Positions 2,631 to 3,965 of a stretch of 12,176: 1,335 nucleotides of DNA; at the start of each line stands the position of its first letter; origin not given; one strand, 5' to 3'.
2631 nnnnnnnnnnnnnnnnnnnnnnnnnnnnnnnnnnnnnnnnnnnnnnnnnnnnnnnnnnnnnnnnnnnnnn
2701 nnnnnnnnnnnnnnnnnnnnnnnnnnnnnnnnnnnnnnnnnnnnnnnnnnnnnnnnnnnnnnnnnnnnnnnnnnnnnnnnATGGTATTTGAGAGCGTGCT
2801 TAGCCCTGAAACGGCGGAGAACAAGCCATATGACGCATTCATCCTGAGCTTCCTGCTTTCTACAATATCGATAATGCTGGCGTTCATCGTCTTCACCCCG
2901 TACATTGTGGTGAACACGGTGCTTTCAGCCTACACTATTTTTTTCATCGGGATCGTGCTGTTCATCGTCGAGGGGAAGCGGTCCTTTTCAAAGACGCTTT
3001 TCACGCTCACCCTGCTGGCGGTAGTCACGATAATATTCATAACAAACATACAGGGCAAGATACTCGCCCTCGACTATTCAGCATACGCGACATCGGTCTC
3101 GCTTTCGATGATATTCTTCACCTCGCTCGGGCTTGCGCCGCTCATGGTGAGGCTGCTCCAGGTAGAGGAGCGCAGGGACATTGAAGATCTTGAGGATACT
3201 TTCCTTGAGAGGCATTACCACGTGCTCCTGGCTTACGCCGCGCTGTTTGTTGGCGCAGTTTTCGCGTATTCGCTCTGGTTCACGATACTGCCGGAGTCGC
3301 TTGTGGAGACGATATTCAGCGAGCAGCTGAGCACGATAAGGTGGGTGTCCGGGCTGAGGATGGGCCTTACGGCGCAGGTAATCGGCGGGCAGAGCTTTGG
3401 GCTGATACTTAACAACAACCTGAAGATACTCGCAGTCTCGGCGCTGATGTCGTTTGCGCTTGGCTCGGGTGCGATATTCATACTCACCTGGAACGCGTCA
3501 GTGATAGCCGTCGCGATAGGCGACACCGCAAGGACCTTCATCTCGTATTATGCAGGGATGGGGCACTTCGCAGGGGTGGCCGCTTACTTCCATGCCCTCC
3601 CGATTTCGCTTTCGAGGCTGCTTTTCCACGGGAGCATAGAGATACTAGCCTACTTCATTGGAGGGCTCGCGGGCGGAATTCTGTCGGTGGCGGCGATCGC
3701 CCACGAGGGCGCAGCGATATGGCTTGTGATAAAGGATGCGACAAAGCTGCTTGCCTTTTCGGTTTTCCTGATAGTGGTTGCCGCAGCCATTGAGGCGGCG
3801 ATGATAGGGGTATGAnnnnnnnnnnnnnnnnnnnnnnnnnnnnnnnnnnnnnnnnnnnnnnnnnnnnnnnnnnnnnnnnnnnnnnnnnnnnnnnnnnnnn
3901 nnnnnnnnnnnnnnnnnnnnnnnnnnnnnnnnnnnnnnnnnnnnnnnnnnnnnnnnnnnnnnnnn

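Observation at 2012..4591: Tightly coupled operon: SPFH/stomatin protein, DUF95/SpoIIM-like polytopic membrane protein and MinD-like ATPase with membrane-targeting helix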

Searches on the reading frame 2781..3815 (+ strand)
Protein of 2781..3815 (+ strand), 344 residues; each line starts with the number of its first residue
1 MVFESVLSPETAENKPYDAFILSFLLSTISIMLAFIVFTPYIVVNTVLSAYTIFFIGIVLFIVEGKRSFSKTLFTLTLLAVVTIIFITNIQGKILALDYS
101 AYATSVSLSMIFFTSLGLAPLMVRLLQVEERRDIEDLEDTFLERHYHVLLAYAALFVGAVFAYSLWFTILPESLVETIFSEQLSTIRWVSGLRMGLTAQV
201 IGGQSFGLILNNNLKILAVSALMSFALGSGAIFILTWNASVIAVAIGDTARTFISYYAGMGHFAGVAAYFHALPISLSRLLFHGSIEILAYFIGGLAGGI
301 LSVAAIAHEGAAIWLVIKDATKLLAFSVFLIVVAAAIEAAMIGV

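Call 6: search_protein_families(library=pfam, proteins=[window:2781-3815:+], max_evalue=0.01)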
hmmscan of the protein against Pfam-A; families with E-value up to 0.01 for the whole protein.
window:2781-3815:+ (344 aa): 1 family
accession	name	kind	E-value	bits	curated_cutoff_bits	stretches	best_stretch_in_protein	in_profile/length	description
PF01944.22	SpoIIM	-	8.4e-07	29.5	26.9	1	152-339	6-159/163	Stage II sporulation protein M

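Call 7: search_protein_families(library=ncbifam, proteins=[window:2781-3815:+], max_evalue=0.01)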
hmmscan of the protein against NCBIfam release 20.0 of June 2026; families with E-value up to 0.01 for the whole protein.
window:2781-3815:+ (344 aa): 0 families

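Call 9: search_solved_structures(query=window:2781-3815:+, max_evalue=1)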
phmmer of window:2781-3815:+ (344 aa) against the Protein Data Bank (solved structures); distinct sequences matched with E-value up to 1: 0.

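Call 10: find_homologous_proteins(query=window:2781-3815:+, max_evalue=0.001)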
Query window:2781-3815:+ (344 aa): 927 proteins with E <= 0.001 among 8000 candidates; the best 120 are listed.
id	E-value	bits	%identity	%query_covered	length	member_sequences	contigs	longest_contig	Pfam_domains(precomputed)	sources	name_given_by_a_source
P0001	3.8e-205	699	100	100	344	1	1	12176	PF01944.23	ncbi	ncbi:MAG: stage II sporulation protein M [archaeon]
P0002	1.5e-167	575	80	100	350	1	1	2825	-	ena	-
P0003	3.3e-118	413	59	100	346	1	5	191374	PF01944.23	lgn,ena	-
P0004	8.8e-118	412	59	100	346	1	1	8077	PF01944.23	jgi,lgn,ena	-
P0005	2.1e-116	407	58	100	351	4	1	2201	PF01944.23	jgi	-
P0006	8.5e-116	405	58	100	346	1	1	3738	PF01944.23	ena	-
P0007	2.5e-114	400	60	93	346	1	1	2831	PF01944.23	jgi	-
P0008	1.3e-107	378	56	100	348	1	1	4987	PF01944.23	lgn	-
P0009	8.0e-104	366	55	100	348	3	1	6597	PF01944.23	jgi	-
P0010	1.6e-99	352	52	100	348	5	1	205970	PF01944.23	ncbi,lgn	-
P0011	2.4e-98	348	53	98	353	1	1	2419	PF01944.23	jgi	jgi:hypothetical protein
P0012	1.9e-50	190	43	69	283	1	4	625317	PF01944.23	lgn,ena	-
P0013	6.1e-48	182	43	69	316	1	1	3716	PF01944.23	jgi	-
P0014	9.2e-48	182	42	69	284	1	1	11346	PF01944.23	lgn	-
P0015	4.9e-47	179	43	69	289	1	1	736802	PF01944.23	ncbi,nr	ncbi:MAG: stage II sporulation protein M [Candidatus Woesearchaeota archaeon]|nr:MAG: stage II sporu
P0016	5.2e-47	179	45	69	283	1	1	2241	PF01944.23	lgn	-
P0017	5.8e-47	179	43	67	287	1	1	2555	PF01944.23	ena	-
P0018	1.4e-46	178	42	70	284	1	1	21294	PF01944.23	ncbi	-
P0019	2.2e-46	177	44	69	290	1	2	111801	PF01944.23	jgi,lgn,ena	-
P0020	2.6e-46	177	42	69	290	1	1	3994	PF01944.23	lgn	-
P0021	3.1e-46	177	43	67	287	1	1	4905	PF01944.23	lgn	-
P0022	5.6e-46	176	41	73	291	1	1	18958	PF01944.23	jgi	jgi:uncharacterized membrane protein SpoIIM required for sporulation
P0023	6.9e-46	175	43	59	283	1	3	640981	PF01944.23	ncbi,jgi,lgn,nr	ncbi:stage II sporulation protein M [Candidatus Woesearchaeota archaeon]|nr:stage II sporulation pro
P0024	1.2e-45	175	42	66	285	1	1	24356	PF01944.23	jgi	-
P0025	2.1e-45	174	42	67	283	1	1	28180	PF01944.23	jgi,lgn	jgi:uncharacterized membrane protein SpoIIM required for sporulation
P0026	2.2e-45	174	40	69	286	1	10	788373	PF01944.23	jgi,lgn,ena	jgi:hypothetical protein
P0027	2.4e-45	174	43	59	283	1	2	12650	PF01944.23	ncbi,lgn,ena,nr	ncbi:MAG: stage II sporulation protein M [Nanoarchaeota archaeon]|nr:stage II sporulation protein M 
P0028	2.6e-45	174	39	69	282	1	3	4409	PF01944.23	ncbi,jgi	-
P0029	3.0e-45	173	39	70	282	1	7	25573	PF01944.23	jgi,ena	-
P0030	5.2e-45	173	41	69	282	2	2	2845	PF01944.23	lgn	-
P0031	5.4e-45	173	43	67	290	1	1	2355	PF01944.23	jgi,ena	-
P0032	5.7e-45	172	43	60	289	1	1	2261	PF01944.23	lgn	-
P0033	5.8e-45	172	42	69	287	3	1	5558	PF01944.23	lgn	-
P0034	6.3e-45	172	42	69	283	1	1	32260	PF01944.23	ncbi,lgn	-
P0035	1.1e-44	171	42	69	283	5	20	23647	PF01944.23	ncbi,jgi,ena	-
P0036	1.4e-44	171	41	70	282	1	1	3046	PF01944.23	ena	-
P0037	1.4e-44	171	43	69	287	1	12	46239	PF01944.23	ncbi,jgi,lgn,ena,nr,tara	ncbi:MAG: stage II sporulation protein M [Candidatus Nanoarchaeia archaeon]|jgi:uncharacterized memb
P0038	1.5e-44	171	40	71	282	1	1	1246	PF01944.23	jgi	jgi:uncharacterized membrane protein SpoIIM required for sporulation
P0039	1.6e-44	171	43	69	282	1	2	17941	PF01944.23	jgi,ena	-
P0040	2.2e-44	171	44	67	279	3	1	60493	PF01944.23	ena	-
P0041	2.4e-44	170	42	70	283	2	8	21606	PF01944.23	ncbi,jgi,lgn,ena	-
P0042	2.6e-44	170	42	69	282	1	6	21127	PF01944.23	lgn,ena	-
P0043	2.8e-44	170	44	59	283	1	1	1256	PF01944.23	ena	-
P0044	2.9e-44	170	40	69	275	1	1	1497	PF01944.23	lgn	-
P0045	2.9e-44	170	41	71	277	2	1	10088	PF01944.23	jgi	-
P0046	3.4e-44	170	42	69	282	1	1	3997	PF01944.23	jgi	jgi:uncharacterized membrane protein SpoIIM required for sporulation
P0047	3.5e-44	170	39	71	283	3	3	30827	PF01944.23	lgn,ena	-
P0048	3.7e-44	170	44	60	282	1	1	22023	PF01944.23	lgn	-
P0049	3.9e-44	170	39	69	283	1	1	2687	PF01944.23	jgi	jgi:uncharacterized membrane protein SpoIIM required for sporulation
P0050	4.3e-44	170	42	69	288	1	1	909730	PF01944.23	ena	-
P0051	4.3e-44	170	43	69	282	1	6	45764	PF01944.23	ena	-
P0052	4.8e-44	169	41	61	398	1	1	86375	PF01944.23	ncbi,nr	ncbi:MAG: hypothetical protein GF416_07280 [Candidatus Altiarchaeales archaeon]|nr:hypothetical prot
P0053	5.3e-44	169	42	67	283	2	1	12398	PF01944.23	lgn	-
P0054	8.2e-44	169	33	98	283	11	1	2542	PF01944.23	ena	-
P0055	8.5e-44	169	43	59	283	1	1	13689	PF01944.23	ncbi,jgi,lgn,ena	ncbi:MAG: stage II sporulation protein M [archaeon]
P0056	8.7e-44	169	41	67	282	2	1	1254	PF01944.23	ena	-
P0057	9.6e-44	168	44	69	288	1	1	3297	PF01944.23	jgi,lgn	-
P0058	9.8e-44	168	43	59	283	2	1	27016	PF01944.23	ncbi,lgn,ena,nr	ncbi:MAG: stage II sporulation protein M [Nanoarchaeota archaeon]|nr:stage II sporulation protein M 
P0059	1.2e-43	168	41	69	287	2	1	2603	PF01944.23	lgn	-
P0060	1.2e-43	168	39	69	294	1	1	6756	PF01944.23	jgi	-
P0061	1.4e-43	168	43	69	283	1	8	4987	PF01944.23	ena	-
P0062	1.5e-43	168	41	70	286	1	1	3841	PF01944.23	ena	-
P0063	1.7e-43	168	41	60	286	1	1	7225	PF01944.23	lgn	-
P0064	1.9e-43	167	44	69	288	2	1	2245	PF01944.23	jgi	jgi:uncharacterized membrane protein SpoIIM required for sporulation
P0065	2.1e-43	167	40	69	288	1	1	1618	PF01944.23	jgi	jgi:uncharacterized membrane protein SpoIIM required for sporulation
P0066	2.1e-43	167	41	62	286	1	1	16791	PF01944.23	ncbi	-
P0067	3.0e-43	167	40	69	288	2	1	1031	PF01944.23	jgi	-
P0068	3.2e-43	167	42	67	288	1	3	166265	PF01944.23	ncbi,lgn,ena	-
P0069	3.2e-43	167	39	67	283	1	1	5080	PF01944.23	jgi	jgi:stage II sporulation protein M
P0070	3.7e-43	167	40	69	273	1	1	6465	PF01944.23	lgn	-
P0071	4.2e-43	166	41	69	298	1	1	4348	PF01944.23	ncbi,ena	-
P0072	4.2e-43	166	39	69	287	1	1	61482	PF01944.23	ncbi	ncbi:MAG: stage II sporulation protein M [Candidatus Woesearchaeota archaeon]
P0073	4.2e-43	166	43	62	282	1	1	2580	PF01944.23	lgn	-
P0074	4.3e-43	166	33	98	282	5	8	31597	PF01944.23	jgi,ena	-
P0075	4.7e-43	166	41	69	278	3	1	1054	PF01944.23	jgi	jgi:uncharacterized membrane protein SpoIIM required for sporulation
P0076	5.0e-43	166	38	69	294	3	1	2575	PF01944.23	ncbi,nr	ncbi:stage II sporulation protein M [Candidatus Woesearchaeota archaeon]|nr:stage II sporulation pro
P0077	5.7e-43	166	38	69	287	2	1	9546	PF01944.23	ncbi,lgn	-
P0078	5.8e-43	166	39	69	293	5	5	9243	PF01944.23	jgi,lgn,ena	-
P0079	6.0e-43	166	40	69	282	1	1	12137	PF01944.23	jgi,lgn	-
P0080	6.5e-43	166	33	98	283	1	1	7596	PF01944.23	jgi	-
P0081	8.2e-43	165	43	62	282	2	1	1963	PF01944.23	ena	-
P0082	8.6e-43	165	44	59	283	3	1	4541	PF01944.23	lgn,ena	-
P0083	9.6e-43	165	40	67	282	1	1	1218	PF01944.23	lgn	-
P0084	9.9e-43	165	40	67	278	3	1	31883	PF01944.23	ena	-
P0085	1.0e-42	165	42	69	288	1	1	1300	PF01944.23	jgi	-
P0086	1.1e-42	165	42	62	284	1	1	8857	PF01944.23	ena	-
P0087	1.1e-42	165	41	67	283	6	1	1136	PF01944.23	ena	-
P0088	1.1e-42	165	41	69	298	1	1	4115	PF01944.23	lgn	-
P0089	1.2e-42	165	41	69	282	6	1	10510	PF01944.23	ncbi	-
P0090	1.2e-42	165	32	99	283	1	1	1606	PF01944.23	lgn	-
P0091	1.3e-42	165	31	98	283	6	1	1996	PF01944.23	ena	-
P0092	1.3e-42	165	40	69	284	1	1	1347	PF01944.23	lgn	-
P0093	1.3e-42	165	42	67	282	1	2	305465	PF01944.23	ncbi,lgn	-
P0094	1.5e-42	165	42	66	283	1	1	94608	PF01944.23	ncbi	ncbi:MAG: stage II sporulation protein M [Candidatus Woesearchaeota archaeon]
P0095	1.5e-42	165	39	69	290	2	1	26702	PF01944.23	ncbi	-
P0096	1.6e-42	164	43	60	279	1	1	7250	PF01944.23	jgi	-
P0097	1.7e-42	164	40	71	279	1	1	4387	PF01944.23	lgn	-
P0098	1.7e-42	164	41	67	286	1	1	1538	PF01944.23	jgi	jgi:uncharacterized membrane protein SpoIIM required for sporulation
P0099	1.7e-42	164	42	69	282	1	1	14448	PF01944.23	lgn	-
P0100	2.0e-42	164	40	67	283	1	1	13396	PF01944.23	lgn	-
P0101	2.0e-42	164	40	69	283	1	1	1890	PF01944.23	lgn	-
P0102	2.0e-42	164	38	69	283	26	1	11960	PF01944.23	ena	-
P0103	2.0e-42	164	40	64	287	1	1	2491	PF01944.23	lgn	-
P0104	2.1e-42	164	40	70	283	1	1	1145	PF01944.23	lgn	-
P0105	2.1e-42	164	38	69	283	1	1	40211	PF01944.23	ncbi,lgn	-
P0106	2.2e-42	164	40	67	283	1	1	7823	PF01944.23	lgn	-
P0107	2.3e-42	164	40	60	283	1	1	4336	PF01944.23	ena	-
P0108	2.4e-42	164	45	59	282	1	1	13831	PF01944.23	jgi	jgi:uncharacterized membrane protein SpoIIM required for sporulation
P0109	2.4e-42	164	39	69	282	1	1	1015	PF01944.23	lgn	-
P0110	2.5e-42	164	40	70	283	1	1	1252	PF01944.23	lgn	-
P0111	2.6e-42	164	38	71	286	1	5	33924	PF01944.23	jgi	jgi:uncharacterized membrane protein SpoIIM required for sporulation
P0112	2.7e-42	164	37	67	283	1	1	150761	PF01944.23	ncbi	ncbi:MAG: stage II sporulation protein M [Candidatus Altiarchaeota archaeon]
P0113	2.7e-42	164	39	69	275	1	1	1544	PF01944.23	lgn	-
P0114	2.8e-42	164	38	70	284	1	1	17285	PF01944.23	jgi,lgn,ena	-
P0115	2.9e-42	164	41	70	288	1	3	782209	PF01944.23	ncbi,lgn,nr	ncbi:stage II sporulation protein M [Candidatus Woesearchaeota archaeon]|nr:stage II sporulation pro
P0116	3.0e-42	163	41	60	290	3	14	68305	PF01944.23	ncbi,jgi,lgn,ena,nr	ncbi:MAG TPA: stage II sporulation protein M [Candidatus Nanoarchaeia archaeon]|nr:stage II sporulat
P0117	3.1e-42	163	41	67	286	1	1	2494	PF01944.23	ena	-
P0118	3.1e-42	163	33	98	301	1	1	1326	PF01944.23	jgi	jgi:uncharacterized membrane protein SpoIIM required for sporulation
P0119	3.2e-42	163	40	69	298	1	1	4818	PF01944.23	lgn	-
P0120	3.7e-42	163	38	70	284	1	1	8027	PF01944.23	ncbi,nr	ncbi:MAG: stage II sporulation protein M [Candidatus Woesearchaeota archaeon]|nr:stage II sporulatio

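Call 11: find_encoding_contigs(protein=window:2781-3815:+, flank=10000, max_places=6)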
Protein window:2781-3815:+ (344 aa): no gene with exactly this product is on record in the collection.

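Call 12: find_encoding_contigs(protein=P0003, flank=6000, max_places=2)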
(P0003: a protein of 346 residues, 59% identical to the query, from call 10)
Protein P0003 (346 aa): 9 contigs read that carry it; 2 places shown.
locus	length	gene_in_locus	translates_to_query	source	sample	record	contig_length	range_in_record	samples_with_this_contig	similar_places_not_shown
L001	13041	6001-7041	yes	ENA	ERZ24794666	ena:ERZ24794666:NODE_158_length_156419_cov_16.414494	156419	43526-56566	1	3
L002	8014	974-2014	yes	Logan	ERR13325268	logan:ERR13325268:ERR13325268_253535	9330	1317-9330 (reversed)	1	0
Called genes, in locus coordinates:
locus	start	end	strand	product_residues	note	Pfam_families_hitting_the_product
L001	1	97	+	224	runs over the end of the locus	-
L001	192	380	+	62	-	-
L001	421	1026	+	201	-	-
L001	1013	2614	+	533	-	PF13517:FG-GAP_3 (faint), PF01839:FG-GAP (faint)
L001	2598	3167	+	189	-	-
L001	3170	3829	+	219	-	-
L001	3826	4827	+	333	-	-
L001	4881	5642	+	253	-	PF01145:Band_7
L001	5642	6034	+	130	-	PF00293:NUDIX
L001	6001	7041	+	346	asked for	PF01944:SpoIIM (weak)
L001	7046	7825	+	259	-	PF00142:Fer4_NifH (faint), PF01656:CbiA, PF06564:CBP_BcsQ, PF09140:MipZ (weak), PF10609:ParA, PF13614:AAA_31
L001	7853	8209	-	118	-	-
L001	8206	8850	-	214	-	-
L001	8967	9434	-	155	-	PF00160:Pro_isomerase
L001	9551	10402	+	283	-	-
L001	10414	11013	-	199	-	-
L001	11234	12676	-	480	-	-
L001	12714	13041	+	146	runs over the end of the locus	PF00462:Glutaredoxin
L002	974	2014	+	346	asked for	PF01944:SpoIIM (weak)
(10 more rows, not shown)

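Call 13: find_encoding_contigs(protein=P0010, flank=6000, max_places=2)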
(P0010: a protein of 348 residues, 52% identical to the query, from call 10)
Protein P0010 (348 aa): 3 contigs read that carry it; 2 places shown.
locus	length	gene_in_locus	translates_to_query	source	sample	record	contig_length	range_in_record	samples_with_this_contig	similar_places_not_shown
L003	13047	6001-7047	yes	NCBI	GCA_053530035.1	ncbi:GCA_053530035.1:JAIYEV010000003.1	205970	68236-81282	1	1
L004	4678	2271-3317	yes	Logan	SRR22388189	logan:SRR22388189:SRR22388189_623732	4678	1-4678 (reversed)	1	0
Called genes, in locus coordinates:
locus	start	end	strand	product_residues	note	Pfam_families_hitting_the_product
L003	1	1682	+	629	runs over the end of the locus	-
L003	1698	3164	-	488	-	-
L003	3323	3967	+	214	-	PF01135:PCMT, PF00398:RrnaAD (weak), PF08704:GCD14 (weak), PF13847:Methyltransf_31, PF08241:Methyltransf_11 (faint), PF13649:Methyltransf_25 (weak)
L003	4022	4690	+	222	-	PF00535:Glycos_transf_2, PF13641:Glyco_tranf_2_3 (weak)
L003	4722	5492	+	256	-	PF01145:Band_7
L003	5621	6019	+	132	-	PF00293:NUDIX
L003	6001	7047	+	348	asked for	PF01944:SpoIIM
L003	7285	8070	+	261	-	PF00142:Fer4_NifH (faint), PF01656:CbiA, PF06564:CBP_BcsQ, PF09140:MipZ, PF10609:ParA, PF13614:AAA_31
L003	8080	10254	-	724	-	-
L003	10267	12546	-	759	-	PF00437:T2SSE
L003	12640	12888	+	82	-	-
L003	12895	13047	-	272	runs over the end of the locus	-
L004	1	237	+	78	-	?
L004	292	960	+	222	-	PF00535:Glycos_transf_2, PF13641:Glyco_tranf_2_3 (weak)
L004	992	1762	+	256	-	PF01145:Band_7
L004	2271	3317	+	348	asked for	PF01944:SpoIIM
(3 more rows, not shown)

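Call 14: find_encoding_contigs(protein=P0015, flank=6000, max_places=2)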
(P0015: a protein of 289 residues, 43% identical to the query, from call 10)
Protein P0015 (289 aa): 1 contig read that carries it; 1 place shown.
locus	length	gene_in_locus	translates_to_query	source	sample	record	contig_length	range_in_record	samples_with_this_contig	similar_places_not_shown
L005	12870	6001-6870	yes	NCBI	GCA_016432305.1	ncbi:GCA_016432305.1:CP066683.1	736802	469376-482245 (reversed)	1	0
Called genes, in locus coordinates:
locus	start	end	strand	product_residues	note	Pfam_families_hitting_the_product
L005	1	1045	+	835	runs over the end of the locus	PF00690:Cation_ATPase_N, PF00122:E1-E2_ATPase, PF00702:Hydrolase, PF13246:Cation_ATPase, PF00689:Cation_ATPase_C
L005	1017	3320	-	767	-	PF06848:Disaggr_repeat (faint), PF18884:TSP3_bac (faint)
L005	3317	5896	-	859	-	-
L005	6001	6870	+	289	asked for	PF01944:SpoIIM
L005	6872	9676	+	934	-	PF02516:STT3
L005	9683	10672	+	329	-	PF00953:Glycos_transf_4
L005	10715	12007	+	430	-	PF03446:NAD_binding_2 (faint), PF03721:UDPG_MGDP_dh_N, PF00984:UDPG_MGDP_dh, PF03720:UDPG_MGDP_dh_C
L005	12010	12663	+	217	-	PF00535:Glycos_transf_2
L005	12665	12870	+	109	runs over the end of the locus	PF10066:DUF2304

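Call 16: find_related_loci(query=A1, collection=genome_contigs, flank=8000)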
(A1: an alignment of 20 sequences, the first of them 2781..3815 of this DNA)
Query A1 (344 aa) in genome_contigs; peptide patterns used: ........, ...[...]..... (x = any residue, [..] = any of these).
599 stretches matched a pattern (row limit reached: there are more); 549 encode a relative of the query (tblastn E <= 1e-3); the best 80 are kept; 80 distinct loci.
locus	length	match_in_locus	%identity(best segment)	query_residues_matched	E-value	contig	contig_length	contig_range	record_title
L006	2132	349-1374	51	1-339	6e-108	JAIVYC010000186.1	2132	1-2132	MAG: Sulfurovum sp. isolate SFP3_RS_05_1 NODE_43598_length_2132_cov_2.000499, whole genome shotgun sequence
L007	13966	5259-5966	44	102-337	5e-48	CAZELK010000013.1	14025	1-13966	MAG TPA_asm: Candidatus Woesearchaeota archaeon isolate binchicken_co251_306 genome assembly, contig: NODE_6023_length_1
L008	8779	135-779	47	95-309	3e-47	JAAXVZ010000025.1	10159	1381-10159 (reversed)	MAG: Nanoarchaeota archaeon isolate W9_Combined_metabat1_108 W9_Combined_metabat1_108_NODE_3777, whole genome shotgun se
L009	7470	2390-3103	42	102-338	2e-47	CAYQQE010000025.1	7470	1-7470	MAG TPA_asm: Candidatus Woesearchaeota archaeon isolate SRP062349_co2_82 genome assembly, contig: NODE_5461_length_7470_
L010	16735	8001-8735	42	102-338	2e-47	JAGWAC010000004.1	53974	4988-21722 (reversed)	Candidatus Woesearchaeota archaeon isolate RIFCSPHIGHO2_02_FULL_29_19 rifcsphigho2_02_scaffold_971, whole genome shotgun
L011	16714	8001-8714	41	97-338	3e-47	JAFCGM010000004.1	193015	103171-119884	Candidatus Pacearchaeota archaeon isolate Meg22_810_Bin_162 Meg22_810_Bin_162_scaffold_582, whole genome shotgun sequenc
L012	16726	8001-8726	40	102-338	3e-47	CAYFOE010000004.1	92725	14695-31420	MAG TPA_asm: Candidatus Woesearchaeota archaeon isolate ERP019367_co1_77 genome assembly, contig: NODE_319_length_92725_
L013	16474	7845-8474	44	102-312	8e-47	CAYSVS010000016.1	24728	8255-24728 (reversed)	MAG TPA_asm: uncultured Methanosarcinales archaeon isolate SRP141376_co4_88 genome assembly, contig: NODE_3633_length_24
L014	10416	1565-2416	33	1-337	6e-47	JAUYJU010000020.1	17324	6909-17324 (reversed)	MAG: Candidatus Nanoarchaeia archaeon isolate C24_metabat.bin.162 C24_k141_483335, whole genome shotgun sequence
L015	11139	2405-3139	39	95-338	4e-47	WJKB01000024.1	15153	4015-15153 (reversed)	MAG: Candidatus Woesearchaeota archaeon isolate Bin_568 k141_770865, whole genome shotgun sequence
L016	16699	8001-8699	42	107-338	1e-46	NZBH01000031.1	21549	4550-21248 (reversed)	MAG: archaeon isolate ARS1414 MHASMcontig_173079, whole genome shotgun sequence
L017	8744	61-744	44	108-339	1e-46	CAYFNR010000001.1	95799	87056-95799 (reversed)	MAG TPA_asm: Candidatus Woesearchaeota archaeon isolate ERP019367_co1_97 genome assembly, contig: NODE_301_length_95799_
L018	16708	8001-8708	42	102-338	2e-46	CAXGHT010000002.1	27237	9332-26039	MAG TPA_asm: uncultured archaeon isolate ERR594290_metabat2_61 genome assembly, contig: ERZ5402418.415, whole genome sho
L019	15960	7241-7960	40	102-338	5e-46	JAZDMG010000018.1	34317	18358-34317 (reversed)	MAG: archaeon isolate MEGAHIT-group-0.639 k141_14217366, whole genome shotgun sequence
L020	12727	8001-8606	42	107-309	5e-46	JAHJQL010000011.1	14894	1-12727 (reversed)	MAG: Nanoarchaeota archaeon isolate OS_PC_MetaG.mb.107 OS_PC_MetaG.mb.107_k141_57114, whole genome shotgun sequence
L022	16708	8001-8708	39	102-339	2e-45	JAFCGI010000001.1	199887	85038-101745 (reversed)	Candidatus Pacearchaeota archaeon isolate Meg22_810_Bin_147 Meg22_810_Bin_147_scaffold_19, whole genome shotgun sequence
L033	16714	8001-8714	42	107-338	3e-45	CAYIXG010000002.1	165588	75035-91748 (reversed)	MAG TPA_asm: Candidatus Woesearchaeota archaeon isolate ERP119705_co6_1115 genome assembly, contig: NODE_21_length_16558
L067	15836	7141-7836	44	107-338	3e-43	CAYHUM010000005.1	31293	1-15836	MAG TPA_asm: Candidatus Woesearchaeota archaeon isolate ERP119705_co17_177 genome assembly, contig: NODE_1520_length_312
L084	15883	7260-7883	44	102-309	1e-42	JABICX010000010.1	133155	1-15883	MAG: Candidatus Woesearchaeota archaeon isolate SI048_bin60 k141_805402, whole genome shotgun sequence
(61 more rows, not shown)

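Call 21: find_related_loci(query=window:2781-3815:+, collection=metagenome_contigs, flank=8000)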
Query window:2781-3815:+ (344 aa) in metagenome_contigs; peptide patterns used: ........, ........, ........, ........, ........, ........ (x = any residue, [..] = any of these).
184 stretches matched a pattern, but none encodes a relative of the query by tblastn (E <= 1e-3).
